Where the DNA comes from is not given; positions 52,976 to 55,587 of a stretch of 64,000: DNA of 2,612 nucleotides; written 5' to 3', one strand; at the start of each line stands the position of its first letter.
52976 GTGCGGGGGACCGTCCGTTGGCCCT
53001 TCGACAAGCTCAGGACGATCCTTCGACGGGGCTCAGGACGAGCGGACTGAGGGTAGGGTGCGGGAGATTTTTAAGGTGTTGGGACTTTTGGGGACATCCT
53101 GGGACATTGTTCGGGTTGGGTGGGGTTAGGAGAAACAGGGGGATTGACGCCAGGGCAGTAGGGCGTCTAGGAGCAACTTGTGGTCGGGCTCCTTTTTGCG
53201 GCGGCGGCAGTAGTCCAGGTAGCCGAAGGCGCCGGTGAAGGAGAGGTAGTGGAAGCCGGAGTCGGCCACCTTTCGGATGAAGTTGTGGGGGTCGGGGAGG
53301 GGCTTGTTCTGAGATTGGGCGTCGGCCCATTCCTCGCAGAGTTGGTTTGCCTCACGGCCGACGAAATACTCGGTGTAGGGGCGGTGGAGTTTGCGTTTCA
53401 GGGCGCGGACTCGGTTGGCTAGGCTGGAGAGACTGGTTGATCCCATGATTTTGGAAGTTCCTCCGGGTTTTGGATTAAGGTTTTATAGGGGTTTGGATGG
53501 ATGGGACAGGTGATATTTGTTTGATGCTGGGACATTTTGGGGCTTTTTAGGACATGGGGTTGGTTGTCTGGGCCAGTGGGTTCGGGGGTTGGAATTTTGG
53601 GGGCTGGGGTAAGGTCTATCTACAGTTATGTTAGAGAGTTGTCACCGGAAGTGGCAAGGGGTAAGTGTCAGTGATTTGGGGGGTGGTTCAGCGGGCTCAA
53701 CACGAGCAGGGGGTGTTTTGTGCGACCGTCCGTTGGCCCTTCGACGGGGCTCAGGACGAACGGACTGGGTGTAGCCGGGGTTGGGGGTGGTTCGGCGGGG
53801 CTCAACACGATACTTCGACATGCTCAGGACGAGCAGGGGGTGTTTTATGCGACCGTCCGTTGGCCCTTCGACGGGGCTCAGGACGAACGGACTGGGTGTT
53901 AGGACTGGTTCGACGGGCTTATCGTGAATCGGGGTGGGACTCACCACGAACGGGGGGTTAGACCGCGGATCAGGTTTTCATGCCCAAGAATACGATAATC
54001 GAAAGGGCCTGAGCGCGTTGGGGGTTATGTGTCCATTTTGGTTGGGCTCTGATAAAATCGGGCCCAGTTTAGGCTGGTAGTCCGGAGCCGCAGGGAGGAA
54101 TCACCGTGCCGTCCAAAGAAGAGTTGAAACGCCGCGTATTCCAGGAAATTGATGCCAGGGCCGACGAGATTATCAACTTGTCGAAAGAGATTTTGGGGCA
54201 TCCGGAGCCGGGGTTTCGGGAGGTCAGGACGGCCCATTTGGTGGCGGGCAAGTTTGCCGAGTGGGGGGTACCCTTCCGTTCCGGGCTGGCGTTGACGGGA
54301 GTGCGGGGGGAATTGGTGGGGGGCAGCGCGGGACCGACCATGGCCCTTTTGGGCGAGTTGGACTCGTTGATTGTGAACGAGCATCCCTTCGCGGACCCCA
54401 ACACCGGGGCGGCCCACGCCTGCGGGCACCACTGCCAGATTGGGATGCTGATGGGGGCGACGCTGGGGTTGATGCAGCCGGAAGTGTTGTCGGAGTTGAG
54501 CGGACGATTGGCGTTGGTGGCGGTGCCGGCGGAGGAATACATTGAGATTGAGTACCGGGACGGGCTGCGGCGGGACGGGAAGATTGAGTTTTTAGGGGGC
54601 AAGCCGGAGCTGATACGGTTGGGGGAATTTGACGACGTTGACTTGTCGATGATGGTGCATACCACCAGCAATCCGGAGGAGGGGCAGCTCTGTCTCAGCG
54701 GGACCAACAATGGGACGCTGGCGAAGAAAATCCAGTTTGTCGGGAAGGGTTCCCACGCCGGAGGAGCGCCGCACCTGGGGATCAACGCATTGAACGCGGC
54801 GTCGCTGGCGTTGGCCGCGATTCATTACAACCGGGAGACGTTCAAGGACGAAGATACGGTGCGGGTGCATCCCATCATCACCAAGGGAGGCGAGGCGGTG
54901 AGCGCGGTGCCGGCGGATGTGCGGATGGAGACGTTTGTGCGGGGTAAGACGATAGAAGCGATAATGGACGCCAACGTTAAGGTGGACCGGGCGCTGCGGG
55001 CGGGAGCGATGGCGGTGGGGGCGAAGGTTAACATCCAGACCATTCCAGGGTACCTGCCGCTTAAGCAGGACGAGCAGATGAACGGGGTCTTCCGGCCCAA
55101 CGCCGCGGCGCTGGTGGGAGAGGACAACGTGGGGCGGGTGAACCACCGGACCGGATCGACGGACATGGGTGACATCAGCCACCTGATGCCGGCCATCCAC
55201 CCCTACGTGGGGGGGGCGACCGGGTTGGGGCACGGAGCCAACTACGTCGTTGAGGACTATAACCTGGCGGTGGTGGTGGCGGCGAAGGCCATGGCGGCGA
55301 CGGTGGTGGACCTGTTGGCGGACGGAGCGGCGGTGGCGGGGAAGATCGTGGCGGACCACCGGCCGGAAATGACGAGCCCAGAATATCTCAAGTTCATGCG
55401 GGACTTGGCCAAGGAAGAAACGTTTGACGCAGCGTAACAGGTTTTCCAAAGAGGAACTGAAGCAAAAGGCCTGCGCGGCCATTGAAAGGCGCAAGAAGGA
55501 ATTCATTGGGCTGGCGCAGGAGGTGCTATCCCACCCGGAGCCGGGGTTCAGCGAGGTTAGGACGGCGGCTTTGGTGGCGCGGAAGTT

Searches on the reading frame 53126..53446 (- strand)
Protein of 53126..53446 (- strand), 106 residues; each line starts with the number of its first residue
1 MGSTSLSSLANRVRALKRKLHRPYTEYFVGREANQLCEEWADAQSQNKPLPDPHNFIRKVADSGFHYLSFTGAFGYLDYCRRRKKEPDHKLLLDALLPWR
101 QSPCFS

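Call 12: search_protein_families(library=pfam, proteins=[window:53126-53446:-], max_evalue=0.1)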
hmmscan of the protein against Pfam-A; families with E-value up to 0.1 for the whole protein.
window:53126-53446:- (106 aa): 1 family
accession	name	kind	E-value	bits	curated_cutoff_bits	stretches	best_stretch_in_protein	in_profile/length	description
PF17707.6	DUF5553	-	0.043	13.7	25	1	80-101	78-99/223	Family of unknown function (DUF5553)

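Call 27: find_homologous_proteins(query=window:53126-53446:-, max_evalue=0.01)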
Query window:53126-53446:- (106 aa): 13 proteins with E <= 0.01 among 14 candidates.
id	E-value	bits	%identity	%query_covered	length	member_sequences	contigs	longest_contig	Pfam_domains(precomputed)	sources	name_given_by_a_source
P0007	7.1e-63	228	92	100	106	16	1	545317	-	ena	-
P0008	9.1e-63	227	92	100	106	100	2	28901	-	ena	-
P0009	1.3e-61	224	92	100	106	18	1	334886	-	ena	-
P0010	3.5e-60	219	92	100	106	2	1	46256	-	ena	-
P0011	2.6e-56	207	87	100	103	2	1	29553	-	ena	-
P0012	1.2e-55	204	85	96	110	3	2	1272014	-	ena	-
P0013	3.6e-55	203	85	100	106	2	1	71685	-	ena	-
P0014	7.9e-54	199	84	96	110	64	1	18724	-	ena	-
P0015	3.8e-53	196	82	99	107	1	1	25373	-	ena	-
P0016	1.4e-52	194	83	96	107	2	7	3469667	-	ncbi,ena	-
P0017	3.5e-51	190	82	96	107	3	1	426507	-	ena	-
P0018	5.3e-24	103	75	60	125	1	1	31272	-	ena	-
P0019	4.9e-23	99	81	56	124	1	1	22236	-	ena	-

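Call 28: find_encoding_contigs(protein=P0016, flank=5000, max_places=6)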
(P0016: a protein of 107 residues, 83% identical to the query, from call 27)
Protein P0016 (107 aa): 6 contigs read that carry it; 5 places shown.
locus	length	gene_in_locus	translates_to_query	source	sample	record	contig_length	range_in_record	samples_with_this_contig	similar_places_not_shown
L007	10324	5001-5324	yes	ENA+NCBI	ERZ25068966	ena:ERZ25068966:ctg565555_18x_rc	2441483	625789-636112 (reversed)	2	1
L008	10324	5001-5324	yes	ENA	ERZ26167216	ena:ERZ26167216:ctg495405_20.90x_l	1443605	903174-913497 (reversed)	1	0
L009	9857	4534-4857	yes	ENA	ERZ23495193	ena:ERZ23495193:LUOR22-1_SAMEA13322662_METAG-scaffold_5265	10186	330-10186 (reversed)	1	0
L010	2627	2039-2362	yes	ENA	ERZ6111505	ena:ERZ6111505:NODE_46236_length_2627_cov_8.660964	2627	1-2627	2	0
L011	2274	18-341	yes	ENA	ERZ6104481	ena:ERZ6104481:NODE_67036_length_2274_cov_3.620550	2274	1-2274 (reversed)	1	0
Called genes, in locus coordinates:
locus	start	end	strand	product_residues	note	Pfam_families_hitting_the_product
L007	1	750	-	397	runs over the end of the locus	PF00070:Pyr_redox (faint), PF00890:FAD_binding_2, PF01134:GIDA (faint), PF01266:DAO, PF07992:Pyr_redox_2 (faint), PF13450:NAD_binding_8 (weak)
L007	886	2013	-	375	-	PF07394:DUF1501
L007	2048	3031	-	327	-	PF20067:SSL_N (faint), PF24684:Vgb_lyase (faint), PF25021:TEN_NHL (faint), PF08450:SGL (faint), PF06739:SBBP (faint), PF01436:NHL (weak), PF17170:DUF5128 (weak), PF01436:NHL (weak)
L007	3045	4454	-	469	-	PF08811:DUF1800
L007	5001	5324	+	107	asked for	-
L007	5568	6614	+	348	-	PF02900:LigB (faint)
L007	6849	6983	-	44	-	-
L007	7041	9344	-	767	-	PF01315:Ald_Xan_dh_C, PF02738:MoCoBD_1, PF20256:MoCoBD_2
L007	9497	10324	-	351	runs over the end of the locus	-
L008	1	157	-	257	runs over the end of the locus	PF12146:Hydrolase_4 (weak), PF00561:Abhydrolase_1, PF12697:Abhydrolase_6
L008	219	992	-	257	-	PF12697:Abhydrolase_6 (faint), PF00561:Abhydrolase_1 (faint)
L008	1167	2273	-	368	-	PF00296:Bac_luciferase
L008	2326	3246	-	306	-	PF05448:AXE1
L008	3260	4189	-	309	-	PF05448:AXE1, PF00561:Abhydrolase_1 (faint), PF12146:Hydrolase_4 (faint), PF00326:Peptidase_S9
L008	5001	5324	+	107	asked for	-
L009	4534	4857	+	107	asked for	-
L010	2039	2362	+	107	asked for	-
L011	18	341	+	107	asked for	-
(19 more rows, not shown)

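Call 29: find_encoding_contigs(protein=P0012, flank=5000, max_places=3)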
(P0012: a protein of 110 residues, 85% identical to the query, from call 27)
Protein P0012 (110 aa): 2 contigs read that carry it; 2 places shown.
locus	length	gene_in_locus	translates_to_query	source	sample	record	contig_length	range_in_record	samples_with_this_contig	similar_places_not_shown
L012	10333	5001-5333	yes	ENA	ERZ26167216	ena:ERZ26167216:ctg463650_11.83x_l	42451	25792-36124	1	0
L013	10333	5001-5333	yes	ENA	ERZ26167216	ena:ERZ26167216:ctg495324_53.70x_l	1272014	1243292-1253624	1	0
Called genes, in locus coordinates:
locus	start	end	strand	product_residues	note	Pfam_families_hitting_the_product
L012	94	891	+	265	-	PF00218:IGPS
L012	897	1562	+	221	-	PF00697:PRAI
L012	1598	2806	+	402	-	PF00291:PALP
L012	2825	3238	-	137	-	PF01850:PIN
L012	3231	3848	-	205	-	-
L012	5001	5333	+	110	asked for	-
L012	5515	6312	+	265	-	PF00106:adh_short, PF08659:KR, PF13561:adh_short_C2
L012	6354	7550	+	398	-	PF00266:Aminotran_5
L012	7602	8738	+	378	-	PF03235:GmrSD_N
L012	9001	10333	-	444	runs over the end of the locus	PF13187:Fer4_9 (faint), PF00037:Fer4 (faint), PF13183:Fer4_8, PF13237:Fer4_10 (weak), PF12838:Fer4_7, PF13484:Fer4_16 (weak), PF13534:Fer4_17, PF02754:CCG, +3 more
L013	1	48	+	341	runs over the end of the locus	PF02885:Glycos_trans_3N, PF00591:Glycos_transf_3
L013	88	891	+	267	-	PF00218:IGPS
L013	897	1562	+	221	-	PF00697:PRAI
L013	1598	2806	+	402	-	PF00291:PALP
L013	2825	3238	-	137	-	PF01850:PIN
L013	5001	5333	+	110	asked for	-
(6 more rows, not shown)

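Call 30: find_encoding_contigs(protein=P0007, flank=5000, max_places=3)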
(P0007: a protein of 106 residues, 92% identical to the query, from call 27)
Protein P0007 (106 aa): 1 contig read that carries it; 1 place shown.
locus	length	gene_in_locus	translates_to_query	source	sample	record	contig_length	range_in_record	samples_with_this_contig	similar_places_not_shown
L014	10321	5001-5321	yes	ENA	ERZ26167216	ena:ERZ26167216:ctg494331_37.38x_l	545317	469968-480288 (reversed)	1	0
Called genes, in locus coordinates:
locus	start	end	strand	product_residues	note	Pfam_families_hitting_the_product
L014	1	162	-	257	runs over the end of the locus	PF12146:Hydrolase_4, PF00561:Abhydrolase_1, PF12697:Abhydrolase_6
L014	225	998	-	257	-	PF12697:Abhydrolase_6 (weak), PF00561:Abhydrolase_1 (faint)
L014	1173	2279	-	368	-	PF00296:Bac_luciferase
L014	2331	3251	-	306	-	PF05448:AXE1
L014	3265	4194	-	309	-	PF02129:Peptidase_S15 (faint), PF05448:AXE1, PF00561:Abhydrolase_1 (faint), PF12146:Hydrolase_4 (faint), PF00326:Peptidase_S9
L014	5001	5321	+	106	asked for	-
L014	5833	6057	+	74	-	-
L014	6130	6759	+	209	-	-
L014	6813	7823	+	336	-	PF04909:Amidohydro_2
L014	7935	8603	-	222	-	-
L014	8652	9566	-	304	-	PF04199:Cyclase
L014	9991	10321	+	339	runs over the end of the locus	PF00296:Bac_luciferase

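Call 34: find_related_loci(query=A2, collection=genome_contigs, flank=3000)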
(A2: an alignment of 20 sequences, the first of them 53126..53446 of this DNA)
Query A2 (106 aa) in genome_contigs; peptide patterns used: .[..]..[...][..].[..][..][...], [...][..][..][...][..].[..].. (x = any residue, [..] = any of these).
43 stretches matched a pattern, but none encodes a relative of the query by tblastn (E <= 1e-3).
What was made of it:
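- Tried and rejected: A protein-pattern scan of the same collection gave no relatives (call 34).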

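Call 37: search_protein_families(library=pfam, proteins=[window:53126-53446:-], max_evalue=1)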
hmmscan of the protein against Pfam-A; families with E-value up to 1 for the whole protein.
window:53126-53446:- (106 aa): 2 families
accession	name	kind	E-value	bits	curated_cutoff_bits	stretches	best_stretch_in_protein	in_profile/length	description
PF17707.6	DUF5553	-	0.043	13.7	25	1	80-101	78-99/223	Family of unknown function (DUF5553)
PF11654.13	NCE101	-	0.13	12.5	24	1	70-100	14-42/45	Non-classical export protein 1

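Call 38: search_protein_families(library=phrogs, proteins=[window:53126-53446:-], max_evalue=1)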
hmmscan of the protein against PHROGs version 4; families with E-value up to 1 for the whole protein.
window:53126-53446:- (106 aa): 2 families
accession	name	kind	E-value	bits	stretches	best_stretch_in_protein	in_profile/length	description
phrog_37788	-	unknown function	0.064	14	0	4-40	5-40/186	-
phrog_593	-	unknown function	0.29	12.6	1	22-52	52-82/100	-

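Call 39: search_protein_families(library=ncbifam, proteins=[window:53126-53446:-], max_evalue=1)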
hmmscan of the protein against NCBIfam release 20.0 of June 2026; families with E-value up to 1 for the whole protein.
window:53126-53446:- (106 aa): 0 families

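Call 48: predict_structure(alignment_id=A2)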
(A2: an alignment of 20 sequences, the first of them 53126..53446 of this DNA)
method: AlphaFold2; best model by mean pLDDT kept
length: 106 residues; sequences in the alignment: 20
mean_pLDDT: 87.0   pTM: 0.70
mean pLDDT of the five models: 87.0, 86.3, 85.2, 84.2, 84.1
residues with pLDDT >= 90: 63; 70-90: 34; 50-70: 7; < 50: 2
segments of 3 or more residues with pLDDT < 50: none
pLDDT, mean of each block of 10 residues (from residue 1): 76 90 90 94 93 90 84 92 92 89 55
secondary structure, 60 per line:
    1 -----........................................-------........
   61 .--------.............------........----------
elements in order: H6-45 H53-61 H70-82 H89-96

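Call 51: fold_search(model_id=the predicted structure, library=pdb)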
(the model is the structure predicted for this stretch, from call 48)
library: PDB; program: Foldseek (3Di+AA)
matches with E <= 10: 8; with E <= 0.001: 0
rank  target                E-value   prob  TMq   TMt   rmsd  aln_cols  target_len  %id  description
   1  7dmf                  3.9e+00  0.09  0.35  0.21   9.7       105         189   14  A de novo protein that rigidly extends the structure of tVHS-like domain in tepsin with a new designed domain (released 2021-12-08)
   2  7c1i_A                3.9e+00  0.08  0.30  0.28  11.6       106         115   13  Crystal structure of histidine-containing phosphotransfer protein B (HptB) from Pseudomonas aeruginosa PAO1 (released 2020-11-04)
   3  8e0m_F                4.2e+00  0.05  0.22  0.15  16.2       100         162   14  Homotrimeric variant of tcTRP9, BGL15 (released 2023-04-12)
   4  1wn0_B                5.6e+00  0.07  0.34  0.30   8.1        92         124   11  Crystal Structure of Histidine-containing Phosphotransfer Protein, ZmHP2, from maize (released 2005-01-25)
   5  5gmu_B                6.0e+00  0.06  0.28  0.32   8.0        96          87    9  Crystal structure of chorismate mutase like domain of bifunctional DAHP synthase of Bacillus subtilis in complex with  (released 2017-07-26)
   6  8f6q_A                6.7e+00  0.06  0.25  0.14  11.0        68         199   13  CryoEM structure of designed modular protein oligomer C8-71 (released 2023-11-29)
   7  9a5j_A                8.6e+00  0.06  0.35  0.07  11.5        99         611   16  Integrative model of DNAK-GUDB by crosslinking MS and deep learning (released 2024-09-18)
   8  5cwn                  9.7e+00  0.04  0.24  0.13  11.4        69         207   13  Crystal structure of de novo designed helical repeat protein DHR71 (released 2015-12-16)

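Call 52: fold_search(model_id=the predicted structure, library=viral)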
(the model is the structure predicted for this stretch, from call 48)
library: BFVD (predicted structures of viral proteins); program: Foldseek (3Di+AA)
matches with E <= 10: 43; with E <= 0.001: 0
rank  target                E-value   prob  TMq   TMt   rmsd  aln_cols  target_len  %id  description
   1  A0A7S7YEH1            2.4e+00  0.20  0.42  0.39   6.1        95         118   10  Uncharacterized protein [Medusavirus stheno T3]
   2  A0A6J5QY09            2.7e+00  0.54  0.44  0.61   4.0        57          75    9  Uncharacterized protein [uncultured Caudovirales phage]
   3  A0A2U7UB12            3.0e+00  0.09  0.26  0.08  12.1        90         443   12  Rho binding incomplete domain containing protein [Pandoravirus neocaledonia]
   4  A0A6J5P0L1            3.4e+00  0.07  0.28  0.12  12.7       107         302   14  Scaffolding protein [uncultured Caudovirales phage]
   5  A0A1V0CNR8            3.7e+00  0.08  0.31  0.12  12.3        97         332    8  (no name in the UniProt tables at hand)
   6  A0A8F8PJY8            3.7e+00  0.05  0.26  0.22  16.1       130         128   15  Uncharacterized protein [Clandestinovirus]
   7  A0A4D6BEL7            3.9e+00  0.10  0.27  0.30   7.7        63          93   16  (no name in the UniProt tables at hand)
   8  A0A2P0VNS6            3.9e+00  0.03  0.24  0.24   9.3        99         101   12  Uncharacterized protein [Tetraselmis virus 1]
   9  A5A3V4                4.1e+00  0.09  0.31  0.19   4.9        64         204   16  (no name in the UniProt tables at hand)
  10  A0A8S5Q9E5            4.4e+00  0.10  0.29  0.38  14.1        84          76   13  Uncharacterized protein [Siphoviridae sp. ctdVv30]
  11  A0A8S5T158            4.6e+00  0.16  0.37  0.54   3.7        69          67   13  DNA TOPOISOMERASE I [Podoviridae sp. ctnWS46]
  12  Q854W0                4.9e+00  0.08  0.31  0.36  13.4        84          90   17  Uncharacterized protein [Mycobacterium phage Che9c]
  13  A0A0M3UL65            5.2e+00  0.09  0.32  0.42   4.5        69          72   13  Uncharacterized protein [Caulobacter phage Percy]
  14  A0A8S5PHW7            5.2e+00  0.08  0.24  0.19  13.7        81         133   12  Uncharacterized protein [Siphoviridae sp. ctUGQ45]
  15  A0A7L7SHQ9            5.2e+00  0.04  0.23  0.20  14.1        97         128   14  Uncharacterized protein [Gordonia phage Archimedes]
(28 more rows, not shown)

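Call 53: search_protein_representatives(alignment_id=A2)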
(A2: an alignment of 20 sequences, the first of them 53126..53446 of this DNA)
Query: 20 sequences, 106 profile positions. Proteins with E-value up to 0.001 (for the whole library): 291; up to 1e-10: 117; up to 1e-30: 4. The best 150 are listed.
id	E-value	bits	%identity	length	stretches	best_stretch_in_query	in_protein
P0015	1.4e-50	185.7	-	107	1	2-106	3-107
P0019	7.7e-35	135.1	-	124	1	2-102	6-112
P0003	2.8e-33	130.1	-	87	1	20-101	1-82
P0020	8.2e-33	128.6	-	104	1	5-102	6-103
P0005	1.1e-29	118.5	-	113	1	20-104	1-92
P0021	7.7e-28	112.6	-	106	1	5-101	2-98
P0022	1.8e-25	105.0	-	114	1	5-88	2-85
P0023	3.8e-25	104.0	-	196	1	2-60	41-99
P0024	4.5e-24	100.5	-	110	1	5-101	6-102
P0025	2.5e-23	98.1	-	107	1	5-101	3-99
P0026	3.5e-23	97.6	-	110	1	11-101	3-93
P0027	2.1e-22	95.2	-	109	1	4-101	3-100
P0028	2.1e-22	95.1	-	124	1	10-103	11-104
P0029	1.3e-21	92.6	-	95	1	10-99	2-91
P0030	1.9e-21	92.0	-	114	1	5-98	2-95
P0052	1.4e-16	76.5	-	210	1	5-103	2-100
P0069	7.4e-15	70.9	-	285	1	5-99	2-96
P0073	1.3e-14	70.0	-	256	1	5-97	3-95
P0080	4.4e-14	68.4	-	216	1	5-101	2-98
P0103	8.5e-13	64.3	-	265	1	5-90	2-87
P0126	4.1e-11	58.8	-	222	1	5-101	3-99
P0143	4.0e-10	55.7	-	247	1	5-99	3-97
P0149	6.1e-10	55.1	-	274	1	5-100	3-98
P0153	9.2e-10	54.5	-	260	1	5-99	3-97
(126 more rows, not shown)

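Call 54: search_protein_families(library=pfam, proteins=[P0023, P0052, P0069, P0073, P0103, P0149, P0153, P0143, P0080, P0126], max_evalue=0.01)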
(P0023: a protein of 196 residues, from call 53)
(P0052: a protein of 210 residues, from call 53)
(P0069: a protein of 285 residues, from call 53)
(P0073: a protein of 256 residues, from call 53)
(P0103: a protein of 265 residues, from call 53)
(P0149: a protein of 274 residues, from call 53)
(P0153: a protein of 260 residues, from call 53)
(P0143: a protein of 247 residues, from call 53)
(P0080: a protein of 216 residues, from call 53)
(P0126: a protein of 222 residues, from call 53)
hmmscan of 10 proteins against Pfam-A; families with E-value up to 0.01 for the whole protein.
P0023 (196 aa): 0 families

P0052 (210 aa): 0 families

P0069 (285 aa): 0 families

P0073 (256 aa): 0 families

P0103 (265 aa): 0 families

P0149 (274 aa): 0 families

P0153 (260 aa): 0 families

P0143 (247 aa): 0 families

P0080 (216 aa): 0 families

P0126 (222 aa): 0 families

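Call 56: find_encoding_contigs(protein=P0021, flank=4000, max_places=4)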
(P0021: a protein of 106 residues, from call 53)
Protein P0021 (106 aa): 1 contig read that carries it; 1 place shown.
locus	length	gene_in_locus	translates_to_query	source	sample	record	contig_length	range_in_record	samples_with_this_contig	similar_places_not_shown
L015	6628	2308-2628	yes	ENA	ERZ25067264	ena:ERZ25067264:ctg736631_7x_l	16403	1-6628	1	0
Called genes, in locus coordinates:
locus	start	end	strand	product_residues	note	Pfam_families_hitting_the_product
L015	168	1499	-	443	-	PF13701:DDE_Tnp_1_4, PF01609:DDE_Tnp_1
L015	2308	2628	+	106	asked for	-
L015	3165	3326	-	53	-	PF22513:FitA-like_RHH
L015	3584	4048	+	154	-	PF00111:Fer2, PF01799:Fer2_2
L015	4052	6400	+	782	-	PF01315:Ald_Xan_dh_C, PF02738:MoCoBD_1, PF20256:MoCoBD_2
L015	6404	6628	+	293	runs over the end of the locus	PF00941:FAD_binding_5, PF03450:CO_deh_flav_C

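Call 60: find_encoding_contigs(protein=P0024, flank=3000, max_places=4)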
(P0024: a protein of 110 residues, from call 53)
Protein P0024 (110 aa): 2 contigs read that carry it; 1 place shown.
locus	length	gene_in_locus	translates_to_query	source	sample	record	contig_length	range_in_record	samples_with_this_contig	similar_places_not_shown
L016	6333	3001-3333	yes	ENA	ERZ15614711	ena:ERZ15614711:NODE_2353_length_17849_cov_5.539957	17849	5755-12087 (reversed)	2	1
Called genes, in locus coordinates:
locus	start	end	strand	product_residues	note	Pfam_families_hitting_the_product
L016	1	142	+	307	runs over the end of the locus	PF09084:NMT1, PF13379:NMT1_2 (weak)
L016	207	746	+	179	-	-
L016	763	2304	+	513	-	-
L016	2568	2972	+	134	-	-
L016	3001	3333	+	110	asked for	-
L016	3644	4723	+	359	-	PF03807:F420_oxidored (weak), PF02153:PDH_N, PF20463:PDH_C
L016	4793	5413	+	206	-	PF00625:Guanylate_kin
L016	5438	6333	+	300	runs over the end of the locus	PF16881:LIAS_N, PF04055:Radical_SAM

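Call 61: find_encoding_contigs(protein=P0020, flank=3000, max_places=4)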
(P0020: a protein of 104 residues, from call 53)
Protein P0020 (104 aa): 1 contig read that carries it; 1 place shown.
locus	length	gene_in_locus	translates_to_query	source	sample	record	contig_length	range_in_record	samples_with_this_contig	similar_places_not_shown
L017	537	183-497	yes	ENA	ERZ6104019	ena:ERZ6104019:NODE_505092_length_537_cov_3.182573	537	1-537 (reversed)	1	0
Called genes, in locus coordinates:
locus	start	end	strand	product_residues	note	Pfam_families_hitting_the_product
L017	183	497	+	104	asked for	-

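Call 64: search_protein_families(library=padloc, proteins=[L016:2568-2972:+, window:53126-53446:-, P0024, P0021], max_evalue=1)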
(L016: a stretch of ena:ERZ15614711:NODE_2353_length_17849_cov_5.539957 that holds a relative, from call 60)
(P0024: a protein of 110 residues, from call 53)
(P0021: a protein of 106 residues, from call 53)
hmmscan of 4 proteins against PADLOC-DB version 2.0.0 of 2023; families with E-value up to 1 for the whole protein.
L016:2568-2972:+ (134 aa): 1 family
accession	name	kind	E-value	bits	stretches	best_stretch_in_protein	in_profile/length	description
PDLC04133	mad1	-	0.0014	16.9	1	27-49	5-27/60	mads_1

window:53126-53446:- (106 aa): 0 families

P0024 (110 aa): 0 families

P0021 (106 aa): 0 families

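Call 65: search_solved_structures(query=L016:2568-2972:+, max_evalue=1)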
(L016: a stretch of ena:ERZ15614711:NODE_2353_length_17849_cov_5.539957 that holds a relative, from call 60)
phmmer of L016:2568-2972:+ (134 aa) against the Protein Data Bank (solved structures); distinct sequences matched with E-value up to 1: 2.
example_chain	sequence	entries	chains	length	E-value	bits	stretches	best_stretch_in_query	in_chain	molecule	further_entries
7xya_G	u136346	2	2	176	0.39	14.4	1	4-64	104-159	AlpA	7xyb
3o0z_A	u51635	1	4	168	0.65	13.7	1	80-132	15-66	Rho-associated protein kinase 1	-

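Call 83: search_solved_structures(query=A2, max_evalue=1)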
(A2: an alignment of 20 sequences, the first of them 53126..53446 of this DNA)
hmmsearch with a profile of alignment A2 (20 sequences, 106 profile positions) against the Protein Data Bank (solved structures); distinct sequences matched with E-value up to 1: 4.
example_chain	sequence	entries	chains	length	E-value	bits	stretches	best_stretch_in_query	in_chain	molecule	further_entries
4rd9_A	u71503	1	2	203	0.72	13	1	30-53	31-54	Amyloid-like protein 1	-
4rda_A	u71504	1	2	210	0.78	12.9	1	30-53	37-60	Amyloid-like protein 1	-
3q7g_A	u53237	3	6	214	0.8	12.8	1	30-53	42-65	Amyloid-like protein 1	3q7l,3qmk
3pmr_A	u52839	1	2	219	0.84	12.8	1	30-53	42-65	Amyloid-like protein 1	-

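Call 98: find_related_loci(query=A2, collection=viral_contigs, flank=5000)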
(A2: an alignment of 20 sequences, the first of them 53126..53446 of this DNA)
Query A2 (106 aa) in viral_contigs; peptide patterns used: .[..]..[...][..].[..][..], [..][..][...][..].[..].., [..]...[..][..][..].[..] (x = any residue, [..] = any of these).
54 stretches matched a pattern, but none encodes a relative of the query by tblastn (E <= 1e-3).
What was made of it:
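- Tried and rejected: The scan for the small protein gave none (call 98).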

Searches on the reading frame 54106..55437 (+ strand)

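Call 59: search_protein_families(library=pfam, proteins=[window:54106-55437:+], max_evalue=0.00001)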
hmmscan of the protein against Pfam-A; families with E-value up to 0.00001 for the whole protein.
window:54106-55437:+ (443 aa): 2 families
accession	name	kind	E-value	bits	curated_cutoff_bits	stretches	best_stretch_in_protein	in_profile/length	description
PF01546.33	Peptidase_M20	-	3.8e-08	33.9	24.6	1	81-390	2-196/206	Peptidase family M20/M25/M40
PF07687.19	M20_dimer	-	4.2e-07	30.3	21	1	203-288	5-90/107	Peptidase dimerisation domain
